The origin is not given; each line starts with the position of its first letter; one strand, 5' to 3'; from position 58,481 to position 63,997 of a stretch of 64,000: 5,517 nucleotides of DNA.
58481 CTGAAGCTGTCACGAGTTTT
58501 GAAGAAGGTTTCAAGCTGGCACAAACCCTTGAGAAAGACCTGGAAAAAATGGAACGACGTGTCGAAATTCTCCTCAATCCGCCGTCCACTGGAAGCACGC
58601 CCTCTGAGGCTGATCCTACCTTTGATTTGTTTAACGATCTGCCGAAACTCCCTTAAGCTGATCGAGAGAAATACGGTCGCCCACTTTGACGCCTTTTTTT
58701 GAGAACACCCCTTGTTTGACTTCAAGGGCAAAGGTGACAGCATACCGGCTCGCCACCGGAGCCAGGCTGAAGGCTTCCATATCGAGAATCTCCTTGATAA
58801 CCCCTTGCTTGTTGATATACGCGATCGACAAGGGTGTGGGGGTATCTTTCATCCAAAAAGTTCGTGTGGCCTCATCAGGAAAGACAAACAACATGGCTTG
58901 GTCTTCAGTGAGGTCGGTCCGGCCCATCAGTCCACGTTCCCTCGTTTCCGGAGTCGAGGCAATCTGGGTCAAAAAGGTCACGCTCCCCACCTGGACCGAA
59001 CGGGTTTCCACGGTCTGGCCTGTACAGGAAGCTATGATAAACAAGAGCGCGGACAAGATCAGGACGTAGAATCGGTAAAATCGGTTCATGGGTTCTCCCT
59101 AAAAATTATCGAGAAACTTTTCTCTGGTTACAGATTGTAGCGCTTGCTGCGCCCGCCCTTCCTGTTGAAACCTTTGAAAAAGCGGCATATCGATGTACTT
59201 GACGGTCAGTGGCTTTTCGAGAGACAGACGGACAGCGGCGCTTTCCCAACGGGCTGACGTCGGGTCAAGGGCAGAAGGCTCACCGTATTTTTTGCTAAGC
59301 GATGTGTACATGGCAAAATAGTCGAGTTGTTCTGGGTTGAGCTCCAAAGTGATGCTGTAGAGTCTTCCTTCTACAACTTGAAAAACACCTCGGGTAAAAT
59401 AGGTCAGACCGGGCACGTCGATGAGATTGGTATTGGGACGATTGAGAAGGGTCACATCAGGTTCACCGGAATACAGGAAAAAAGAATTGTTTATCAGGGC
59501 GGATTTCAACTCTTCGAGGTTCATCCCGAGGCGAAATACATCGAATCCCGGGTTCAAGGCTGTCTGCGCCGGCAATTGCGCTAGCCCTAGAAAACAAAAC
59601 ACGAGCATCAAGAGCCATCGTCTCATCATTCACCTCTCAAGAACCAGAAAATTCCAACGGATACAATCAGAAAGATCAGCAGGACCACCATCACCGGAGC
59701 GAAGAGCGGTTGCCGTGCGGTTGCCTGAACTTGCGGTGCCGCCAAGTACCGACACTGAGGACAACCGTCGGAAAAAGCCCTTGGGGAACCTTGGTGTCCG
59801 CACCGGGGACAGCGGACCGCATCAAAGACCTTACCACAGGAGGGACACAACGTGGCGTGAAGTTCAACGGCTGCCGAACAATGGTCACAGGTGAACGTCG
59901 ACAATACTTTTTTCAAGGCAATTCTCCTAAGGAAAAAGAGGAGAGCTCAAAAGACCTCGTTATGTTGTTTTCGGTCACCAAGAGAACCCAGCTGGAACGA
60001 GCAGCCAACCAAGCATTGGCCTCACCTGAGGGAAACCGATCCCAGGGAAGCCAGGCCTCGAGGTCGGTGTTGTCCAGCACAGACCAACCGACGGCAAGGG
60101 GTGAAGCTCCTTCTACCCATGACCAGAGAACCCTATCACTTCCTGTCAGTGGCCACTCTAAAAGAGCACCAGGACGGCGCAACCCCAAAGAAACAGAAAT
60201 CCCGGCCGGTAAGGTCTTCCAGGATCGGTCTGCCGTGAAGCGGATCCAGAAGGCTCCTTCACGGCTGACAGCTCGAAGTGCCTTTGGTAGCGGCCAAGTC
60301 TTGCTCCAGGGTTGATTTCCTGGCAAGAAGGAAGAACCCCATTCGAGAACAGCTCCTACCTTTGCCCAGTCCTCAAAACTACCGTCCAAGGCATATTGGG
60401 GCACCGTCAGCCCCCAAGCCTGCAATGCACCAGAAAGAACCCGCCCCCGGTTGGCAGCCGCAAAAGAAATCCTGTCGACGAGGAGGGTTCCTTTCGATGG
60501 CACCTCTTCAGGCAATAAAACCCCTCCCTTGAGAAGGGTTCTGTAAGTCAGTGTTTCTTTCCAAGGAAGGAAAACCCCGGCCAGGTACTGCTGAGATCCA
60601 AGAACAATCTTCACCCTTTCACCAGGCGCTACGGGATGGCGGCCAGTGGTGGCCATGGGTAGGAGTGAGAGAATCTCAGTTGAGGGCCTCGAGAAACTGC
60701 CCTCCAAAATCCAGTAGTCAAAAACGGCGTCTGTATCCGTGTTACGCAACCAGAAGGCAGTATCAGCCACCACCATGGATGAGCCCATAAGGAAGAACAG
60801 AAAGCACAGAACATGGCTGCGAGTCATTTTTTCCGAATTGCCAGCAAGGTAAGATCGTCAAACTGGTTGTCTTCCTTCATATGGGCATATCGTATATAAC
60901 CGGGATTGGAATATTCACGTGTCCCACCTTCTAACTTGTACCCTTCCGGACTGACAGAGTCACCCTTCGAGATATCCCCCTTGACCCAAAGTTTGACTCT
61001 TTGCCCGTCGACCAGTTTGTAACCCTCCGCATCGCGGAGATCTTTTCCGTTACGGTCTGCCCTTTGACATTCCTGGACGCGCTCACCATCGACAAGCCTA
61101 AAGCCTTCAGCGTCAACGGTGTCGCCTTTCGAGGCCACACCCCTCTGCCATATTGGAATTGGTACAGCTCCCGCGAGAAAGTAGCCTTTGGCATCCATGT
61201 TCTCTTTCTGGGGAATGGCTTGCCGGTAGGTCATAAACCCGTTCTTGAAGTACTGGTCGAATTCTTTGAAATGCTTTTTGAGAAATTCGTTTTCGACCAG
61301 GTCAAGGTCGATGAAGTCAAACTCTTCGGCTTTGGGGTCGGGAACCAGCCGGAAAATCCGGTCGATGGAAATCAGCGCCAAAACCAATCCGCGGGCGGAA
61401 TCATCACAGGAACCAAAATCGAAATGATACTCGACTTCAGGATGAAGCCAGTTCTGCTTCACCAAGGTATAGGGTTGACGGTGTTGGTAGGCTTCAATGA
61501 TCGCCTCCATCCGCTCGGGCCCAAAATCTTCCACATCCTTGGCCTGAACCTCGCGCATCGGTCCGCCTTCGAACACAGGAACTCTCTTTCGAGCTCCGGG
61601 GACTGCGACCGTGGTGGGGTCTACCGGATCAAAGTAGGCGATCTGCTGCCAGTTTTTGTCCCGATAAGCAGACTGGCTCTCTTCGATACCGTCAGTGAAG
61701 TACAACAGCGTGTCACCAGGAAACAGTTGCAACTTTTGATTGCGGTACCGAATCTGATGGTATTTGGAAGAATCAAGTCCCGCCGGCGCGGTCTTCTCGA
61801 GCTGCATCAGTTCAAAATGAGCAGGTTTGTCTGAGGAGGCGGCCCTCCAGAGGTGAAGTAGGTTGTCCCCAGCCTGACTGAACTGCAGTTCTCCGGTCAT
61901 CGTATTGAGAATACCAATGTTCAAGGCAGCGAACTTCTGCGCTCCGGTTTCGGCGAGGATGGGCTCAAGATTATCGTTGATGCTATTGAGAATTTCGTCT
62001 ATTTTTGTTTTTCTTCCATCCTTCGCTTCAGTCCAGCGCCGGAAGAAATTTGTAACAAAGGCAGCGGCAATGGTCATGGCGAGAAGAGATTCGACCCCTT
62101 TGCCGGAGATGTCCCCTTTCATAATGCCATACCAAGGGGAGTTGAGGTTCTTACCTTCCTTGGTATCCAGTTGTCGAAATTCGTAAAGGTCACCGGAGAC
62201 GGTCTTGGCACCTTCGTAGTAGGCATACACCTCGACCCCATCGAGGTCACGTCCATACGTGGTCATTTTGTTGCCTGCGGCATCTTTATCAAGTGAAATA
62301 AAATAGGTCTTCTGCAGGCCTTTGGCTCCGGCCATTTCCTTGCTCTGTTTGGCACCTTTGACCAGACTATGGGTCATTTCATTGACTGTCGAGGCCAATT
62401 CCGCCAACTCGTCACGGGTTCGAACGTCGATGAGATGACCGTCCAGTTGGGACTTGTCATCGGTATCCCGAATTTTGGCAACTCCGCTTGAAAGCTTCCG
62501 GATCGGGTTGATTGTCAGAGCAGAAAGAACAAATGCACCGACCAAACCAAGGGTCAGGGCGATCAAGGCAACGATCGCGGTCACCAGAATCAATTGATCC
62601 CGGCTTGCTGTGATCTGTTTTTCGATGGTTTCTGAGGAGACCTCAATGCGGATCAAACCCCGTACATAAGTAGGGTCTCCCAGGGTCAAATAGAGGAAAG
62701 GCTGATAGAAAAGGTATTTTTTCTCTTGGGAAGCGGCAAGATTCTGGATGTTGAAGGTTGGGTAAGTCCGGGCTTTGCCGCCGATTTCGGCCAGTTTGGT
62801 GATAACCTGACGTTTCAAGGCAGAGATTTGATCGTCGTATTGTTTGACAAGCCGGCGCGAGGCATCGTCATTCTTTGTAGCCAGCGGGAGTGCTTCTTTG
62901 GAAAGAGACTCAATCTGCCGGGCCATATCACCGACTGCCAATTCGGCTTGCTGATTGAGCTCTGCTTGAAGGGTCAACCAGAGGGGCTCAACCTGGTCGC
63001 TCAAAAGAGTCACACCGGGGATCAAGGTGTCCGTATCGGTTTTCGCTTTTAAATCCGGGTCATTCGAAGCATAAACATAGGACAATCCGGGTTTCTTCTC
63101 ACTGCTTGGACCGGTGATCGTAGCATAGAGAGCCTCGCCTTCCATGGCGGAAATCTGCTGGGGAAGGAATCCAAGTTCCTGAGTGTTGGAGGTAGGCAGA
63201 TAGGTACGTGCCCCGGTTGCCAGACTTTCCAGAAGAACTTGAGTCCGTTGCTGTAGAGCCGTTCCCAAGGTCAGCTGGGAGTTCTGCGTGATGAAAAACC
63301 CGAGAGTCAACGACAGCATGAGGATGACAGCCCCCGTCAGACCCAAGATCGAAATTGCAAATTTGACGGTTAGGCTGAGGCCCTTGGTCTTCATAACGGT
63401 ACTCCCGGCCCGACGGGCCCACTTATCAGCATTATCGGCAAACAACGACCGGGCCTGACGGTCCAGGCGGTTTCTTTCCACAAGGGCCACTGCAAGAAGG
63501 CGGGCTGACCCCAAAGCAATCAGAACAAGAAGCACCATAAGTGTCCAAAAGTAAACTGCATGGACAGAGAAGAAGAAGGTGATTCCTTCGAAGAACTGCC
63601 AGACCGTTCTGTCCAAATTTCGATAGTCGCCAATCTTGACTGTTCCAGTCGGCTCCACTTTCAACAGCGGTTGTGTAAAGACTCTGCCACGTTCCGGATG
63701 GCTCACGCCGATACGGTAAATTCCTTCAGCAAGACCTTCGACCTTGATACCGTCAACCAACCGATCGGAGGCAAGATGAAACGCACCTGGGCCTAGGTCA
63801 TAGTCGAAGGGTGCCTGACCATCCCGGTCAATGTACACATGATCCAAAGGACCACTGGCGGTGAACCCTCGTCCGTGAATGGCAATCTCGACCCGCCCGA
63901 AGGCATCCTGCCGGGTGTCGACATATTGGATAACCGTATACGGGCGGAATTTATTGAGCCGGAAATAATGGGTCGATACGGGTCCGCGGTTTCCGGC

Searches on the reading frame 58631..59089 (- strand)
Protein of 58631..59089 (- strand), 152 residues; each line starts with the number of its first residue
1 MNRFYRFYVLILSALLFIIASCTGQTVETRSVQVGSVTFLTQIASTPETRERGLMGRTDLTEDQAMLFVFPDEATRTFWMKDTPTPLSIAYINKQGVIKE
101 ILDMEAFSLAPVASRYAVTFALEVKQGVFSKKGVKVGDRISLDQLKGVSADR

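Call 31: search_protein_families(library=pfam, proteins=[window:58631-59089:-], max_evalue=0.001)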
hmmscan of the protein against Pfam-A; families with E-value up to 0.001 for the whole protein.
window:58631-59089:- (152 aa): 1 family
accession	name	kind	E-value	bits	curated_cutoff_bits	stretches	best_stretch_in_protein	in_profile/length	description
PF02643.20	DUF192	-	2.1e-29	101.9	27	1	42-141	4-95/96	Uncharacterized ACR, COG1430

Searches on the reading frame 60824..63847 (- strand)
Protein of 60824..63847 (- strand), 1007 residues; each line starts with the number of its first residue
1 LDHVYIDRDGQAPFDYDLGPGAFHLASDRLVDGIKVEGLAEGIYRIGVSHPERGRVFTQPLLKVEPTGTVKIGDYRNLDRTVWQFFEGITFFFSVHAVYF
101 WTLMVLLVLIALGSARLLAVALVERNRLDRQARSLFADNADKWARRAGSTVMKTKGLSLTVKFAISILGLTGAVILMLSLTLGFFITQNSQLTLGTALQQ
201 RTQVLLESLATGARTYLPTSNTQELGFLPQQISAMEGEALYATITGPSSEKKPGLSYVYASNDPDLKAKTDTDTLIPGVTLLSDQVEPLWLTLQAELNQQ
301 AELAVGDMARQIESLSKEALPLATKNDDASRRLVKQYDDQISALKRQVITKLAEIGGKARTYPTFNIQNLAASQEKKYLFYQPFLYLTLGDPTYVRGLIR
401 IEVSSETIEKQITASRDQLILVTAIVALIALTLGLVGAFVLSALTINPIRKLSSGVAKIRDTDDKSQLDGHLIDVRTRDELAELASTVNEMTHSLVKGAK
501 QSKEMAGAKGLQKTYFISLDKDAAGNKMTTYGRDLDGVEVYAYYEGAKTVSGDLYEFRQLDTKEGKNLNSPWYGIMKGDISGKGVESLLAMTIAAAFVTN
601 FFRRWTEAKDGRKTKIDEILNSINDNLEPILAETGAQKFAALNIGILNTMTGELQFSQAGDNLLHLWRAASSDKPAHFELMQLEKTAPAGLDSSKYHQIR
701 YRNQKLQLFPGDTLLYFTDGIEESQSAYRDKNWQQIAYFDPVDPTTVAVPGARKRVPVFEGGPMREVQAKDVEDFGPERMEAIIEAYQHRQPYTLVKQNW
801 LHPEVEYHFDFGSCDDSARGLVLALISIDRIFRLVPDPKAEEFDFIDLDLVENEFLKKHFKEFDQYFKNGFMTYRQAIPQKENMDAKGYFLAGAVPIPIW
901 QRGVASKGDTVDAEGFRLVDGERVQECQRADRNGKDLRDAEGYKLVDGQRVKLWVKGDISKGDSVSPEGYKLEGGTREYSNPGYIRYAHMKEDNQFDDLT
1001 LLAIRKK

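Call 64: search_protein_families(library=pfam, proteins=[window:60824-63847:-], max_evalue=0.00001)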
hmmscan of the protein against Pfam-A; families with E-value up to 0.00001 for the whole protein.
window:60824-63847:- (1007 aa): 2 families
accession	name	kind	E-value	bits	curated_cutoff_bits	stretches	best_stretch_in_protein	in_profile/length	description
PF07228.17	SpoIIE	-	3.8e-19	69.8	25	1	573-730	5-140/192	Stage II sporulation protein E (SpoIIE)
PF00672.30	HAMP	-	1.8e-07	31.8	25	1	441-496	2-52/53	HAMP domain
